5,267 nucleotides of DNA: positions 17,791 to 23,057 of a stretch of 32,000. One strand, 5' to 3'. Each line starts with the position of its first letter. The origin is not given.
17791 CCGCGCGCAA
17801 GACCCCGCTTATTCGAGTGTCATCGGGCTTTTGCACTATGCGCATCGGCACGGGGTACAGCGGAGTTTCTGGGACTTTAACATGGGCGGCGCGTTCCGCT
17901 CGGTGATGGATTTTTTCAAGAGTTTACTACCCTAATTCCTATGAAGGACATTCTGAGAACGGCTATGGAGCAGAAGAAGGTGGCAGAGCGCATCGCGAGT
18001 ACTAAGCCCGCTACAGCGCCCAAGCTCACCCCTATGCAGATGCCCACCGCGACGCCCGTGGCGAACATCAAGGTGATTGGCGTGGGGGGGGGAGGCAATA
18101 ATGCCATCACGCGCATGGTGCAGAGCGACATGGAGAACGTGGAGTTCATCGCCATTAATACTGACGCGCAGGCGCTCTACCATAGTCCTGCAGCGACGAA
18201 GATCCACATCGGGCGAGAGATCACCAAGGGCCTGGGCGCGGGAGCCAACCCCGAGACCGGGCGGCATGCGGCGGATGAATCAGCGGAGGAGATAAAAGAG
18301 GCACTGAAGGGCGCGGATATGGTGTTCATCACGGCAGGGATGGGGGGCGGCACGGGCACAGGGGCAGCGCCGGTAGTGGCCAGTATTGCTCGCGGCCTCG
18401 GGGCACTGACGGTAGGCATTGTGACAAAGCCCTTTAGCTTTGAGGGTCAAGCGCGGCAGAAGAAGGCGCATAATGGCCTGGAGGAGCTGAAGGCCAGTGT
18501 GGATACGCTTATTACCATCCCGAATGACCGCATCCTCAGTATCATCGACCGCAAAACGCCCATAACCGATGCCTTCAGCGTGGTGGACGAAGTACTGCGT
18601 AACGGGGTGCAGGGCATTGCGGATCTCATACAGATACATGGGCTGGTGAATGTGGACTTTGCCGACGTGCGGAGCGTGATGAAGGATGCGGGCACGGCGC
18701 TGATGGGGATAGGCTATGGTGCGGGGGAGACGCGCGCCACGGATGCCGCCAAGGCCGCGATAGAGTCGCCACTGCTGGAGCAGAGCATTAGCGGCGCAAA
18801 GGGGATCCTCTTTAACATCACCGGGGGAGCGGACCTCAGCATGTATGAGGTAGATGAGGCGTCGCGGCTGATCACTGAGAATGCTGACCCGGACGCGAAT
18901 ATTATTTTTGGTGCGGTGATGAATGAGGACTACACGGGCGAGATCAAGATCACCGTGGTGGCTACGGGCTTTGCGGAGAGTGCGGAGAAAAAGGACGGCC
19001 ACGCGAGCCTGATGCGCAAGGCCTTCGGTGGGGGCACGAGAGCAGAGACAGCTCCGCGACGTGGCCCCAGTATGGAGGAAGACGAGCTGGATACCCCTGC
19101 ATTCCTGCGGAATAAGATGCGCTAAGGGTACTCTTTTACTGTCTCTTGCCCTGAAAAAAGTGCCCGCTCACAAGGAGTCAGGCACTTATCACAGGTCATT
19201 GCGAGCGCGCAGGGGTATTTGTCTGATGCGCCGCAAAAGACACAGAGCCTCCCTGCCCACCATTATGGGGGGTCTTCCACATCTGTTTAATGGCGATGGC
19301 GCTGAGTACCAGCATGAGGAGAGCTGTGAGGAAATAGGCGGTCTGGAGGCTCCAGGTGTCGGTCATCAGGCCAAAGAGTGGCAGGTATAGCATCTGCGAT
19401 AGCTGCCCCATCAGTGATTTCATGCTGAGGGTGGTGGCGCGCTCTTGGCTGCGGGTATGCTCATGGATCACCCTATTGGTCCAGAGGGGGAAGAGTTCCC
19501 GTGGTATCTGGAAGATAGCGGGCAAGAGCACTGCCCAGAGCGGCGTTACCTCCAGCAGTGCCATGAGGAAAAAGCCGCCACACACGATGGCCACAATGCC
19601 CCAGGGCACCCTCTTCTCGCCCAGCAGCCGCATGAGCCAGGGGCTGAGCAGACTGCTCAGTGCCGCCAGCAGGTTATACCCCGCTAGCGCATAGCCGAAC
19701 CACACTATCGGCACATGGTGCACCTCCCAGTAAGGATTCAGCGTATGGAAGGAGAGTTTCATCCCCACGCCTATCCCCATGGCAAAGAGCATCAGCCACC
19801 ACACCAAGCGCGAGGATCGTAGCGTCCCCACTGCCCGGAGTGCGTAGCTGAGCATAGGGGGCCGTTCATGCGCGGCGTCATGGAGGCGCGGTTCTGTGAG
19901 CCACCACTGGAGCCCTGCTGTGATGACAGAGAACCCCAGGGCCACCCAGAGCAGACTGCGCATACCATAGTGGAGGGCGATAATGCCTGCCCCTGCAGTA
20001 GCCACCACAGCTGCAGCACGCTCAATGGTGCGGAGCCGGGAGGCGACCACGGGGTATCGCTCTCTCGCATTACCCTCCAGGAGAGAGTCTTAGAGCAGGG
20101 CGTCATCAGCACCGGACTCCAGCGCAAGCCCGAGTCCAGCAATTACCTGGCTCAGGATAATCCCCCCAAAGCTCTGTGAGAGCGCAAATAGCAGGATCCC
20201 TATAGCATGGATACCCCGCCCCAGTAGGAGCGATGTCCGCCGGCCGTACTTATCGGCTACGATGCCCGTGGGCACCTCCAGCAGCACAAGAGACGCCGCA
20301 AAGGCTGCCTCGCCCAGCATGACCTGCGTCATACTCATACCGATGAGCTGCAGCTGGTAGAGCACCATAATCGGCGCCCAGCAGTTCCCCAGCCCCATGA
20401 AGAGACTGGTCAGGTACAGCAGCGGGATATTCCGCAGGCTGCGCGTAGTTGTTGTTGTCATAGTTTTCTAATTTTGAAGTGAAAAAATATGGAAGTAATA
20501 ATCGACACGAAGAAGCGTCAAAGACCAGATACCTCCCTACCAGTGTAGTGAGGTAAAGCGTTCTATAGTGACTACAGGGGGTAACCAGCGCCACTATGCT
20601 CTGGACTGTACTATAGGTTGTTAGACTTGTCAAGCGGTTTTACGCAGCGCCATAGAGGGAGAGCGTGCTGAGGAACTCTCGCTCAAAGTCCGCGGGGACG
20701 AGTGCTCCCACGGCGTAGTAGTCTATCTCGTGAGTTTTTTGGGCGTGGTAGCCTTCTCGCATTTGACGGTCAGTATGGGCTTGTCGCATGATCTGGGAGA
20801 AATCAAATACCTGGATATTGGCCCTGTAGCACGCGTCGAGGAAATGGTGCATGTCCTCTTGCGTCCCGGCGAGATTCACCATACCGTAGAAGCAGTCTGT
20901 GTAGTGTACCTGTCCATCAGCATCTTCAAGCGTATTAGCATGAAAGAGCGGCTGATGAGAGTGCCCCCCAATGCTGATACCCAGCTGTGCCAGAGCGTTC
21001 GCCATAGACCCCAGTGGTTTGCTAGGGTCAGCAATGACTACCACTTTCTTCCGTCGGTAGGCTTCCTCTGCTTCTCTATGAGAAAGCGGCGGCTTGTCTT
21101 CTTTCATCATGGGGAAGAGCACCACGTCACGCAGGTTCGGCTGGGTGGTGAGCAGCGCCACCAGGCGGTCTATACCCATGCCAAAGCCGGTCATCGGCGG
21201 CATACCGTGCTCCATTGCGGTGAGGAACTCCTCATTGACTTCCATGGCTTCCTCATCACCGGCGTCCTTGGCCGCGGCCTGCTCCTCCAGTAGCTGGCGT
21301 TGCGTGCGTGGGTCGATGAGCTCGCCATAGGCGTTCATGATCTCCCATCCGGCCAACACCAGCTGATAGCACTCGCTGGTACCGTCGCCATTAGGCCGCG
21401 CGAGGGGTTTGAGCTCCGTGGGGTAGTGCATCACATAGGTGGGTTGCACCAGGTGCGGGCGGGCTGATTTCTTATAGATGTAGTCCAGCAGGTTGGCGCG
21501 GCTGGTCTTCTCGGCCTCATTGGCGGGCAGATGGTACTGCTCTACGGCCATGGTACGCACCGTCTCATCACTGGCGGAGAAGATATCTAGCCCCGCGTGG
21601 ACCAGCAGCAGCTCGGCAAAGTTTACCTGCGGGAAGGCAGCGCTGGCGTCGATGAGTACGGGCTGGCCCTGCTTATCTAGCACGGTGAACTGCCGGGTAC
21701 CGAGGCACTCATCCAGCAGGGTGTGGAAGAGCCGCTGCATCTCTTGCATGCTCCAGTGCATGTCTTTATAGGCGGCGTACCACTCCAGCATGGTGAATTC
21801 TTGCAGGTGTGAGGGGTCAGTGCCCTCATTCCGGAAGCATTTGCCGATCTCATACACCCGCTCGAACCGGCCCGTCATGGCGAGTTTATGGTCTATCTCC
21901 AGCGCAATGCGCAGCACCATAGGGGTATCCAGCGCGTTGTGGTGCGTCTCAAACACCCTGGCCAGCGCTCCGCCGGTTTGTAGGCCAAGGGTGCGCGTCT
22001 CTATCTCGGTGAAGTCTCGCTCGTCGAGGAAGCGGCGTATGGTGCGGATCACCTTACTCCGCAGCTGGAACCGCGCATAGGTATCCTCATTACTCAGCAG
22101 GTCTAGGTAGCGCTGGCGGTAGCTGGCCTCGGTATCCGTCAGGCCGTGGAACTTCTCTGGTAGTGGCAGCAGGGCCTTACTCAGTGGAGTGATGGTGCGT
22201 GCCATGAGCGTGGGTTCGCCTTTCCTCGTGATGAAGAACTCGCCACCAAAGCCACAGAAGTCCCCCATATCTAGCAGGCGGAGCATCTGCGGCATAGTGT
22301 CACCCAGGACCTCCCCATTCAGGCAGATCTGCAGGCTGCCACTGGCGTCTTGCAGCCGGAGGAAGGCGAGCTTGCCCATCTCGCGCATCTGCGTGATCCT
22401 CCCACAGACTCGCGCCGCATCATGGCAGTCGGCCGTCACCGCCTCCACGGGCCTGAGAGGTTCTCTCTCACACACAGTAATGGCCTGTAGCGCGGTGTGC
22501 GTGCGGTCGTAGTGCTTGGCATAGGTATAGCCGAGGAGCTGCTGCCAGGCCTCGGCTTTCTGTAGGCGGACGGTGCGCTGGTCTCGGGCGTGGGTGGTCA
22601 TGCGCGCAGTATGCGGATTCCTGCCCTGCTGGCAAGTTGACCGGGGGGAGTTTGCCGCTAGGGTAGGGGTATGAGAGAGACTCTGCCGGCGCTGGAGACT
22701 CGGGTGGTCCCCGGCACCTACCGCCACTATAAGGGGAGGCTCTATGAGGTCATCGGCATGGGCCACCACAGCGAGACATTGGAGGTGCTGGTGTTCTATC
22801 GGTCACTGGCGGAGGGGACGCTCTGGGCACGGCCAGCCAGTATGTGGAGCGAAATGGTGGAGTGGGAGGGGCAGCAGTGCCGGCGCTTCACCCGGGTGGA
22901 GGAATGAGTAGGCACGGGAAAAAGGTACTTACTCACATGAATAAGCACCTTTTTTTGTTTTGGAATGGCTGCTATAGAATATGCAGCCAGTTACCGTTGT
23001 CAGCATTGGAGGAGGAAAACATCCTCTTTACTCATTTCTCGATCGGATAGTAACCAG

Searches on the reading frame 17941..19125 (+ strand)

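Call 57: search_protein_families(library=pfam, proteins=[window:17941-19125:+], max_evalue=0.001)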
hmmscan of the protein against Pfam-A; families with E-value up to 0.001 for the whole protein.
window:17941-19125:+ (394 aa): 2 families
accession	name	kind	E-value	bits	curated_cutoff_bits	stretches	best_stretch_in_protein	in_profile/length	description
PF00091.31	Tubulin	-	7e-51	173.6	33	1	42-203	1-190/190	Tubulin/FtsZ family, GTPase domain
PF12327.13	FtsZ_C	-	3.6e-34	117.4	27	1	251-344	1-94/95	FtsZ family, C-terminal domain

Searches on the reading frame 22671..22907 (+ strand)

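Call 57: search_protein_families(library=pfam, proteins=[window:22671-22907:+], max_evalue=0.001)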
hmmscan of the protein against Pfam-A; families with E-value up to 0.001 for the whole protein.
window:22671-22907:+ (78 aa): 1 family
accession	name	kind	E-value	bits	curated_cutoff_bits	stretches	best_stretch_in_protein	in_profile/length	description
PF07866.17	DUF1653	-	1.7e-23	83.2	23.5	1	15-74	1-61/62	Protein of unknown function (DUF1653)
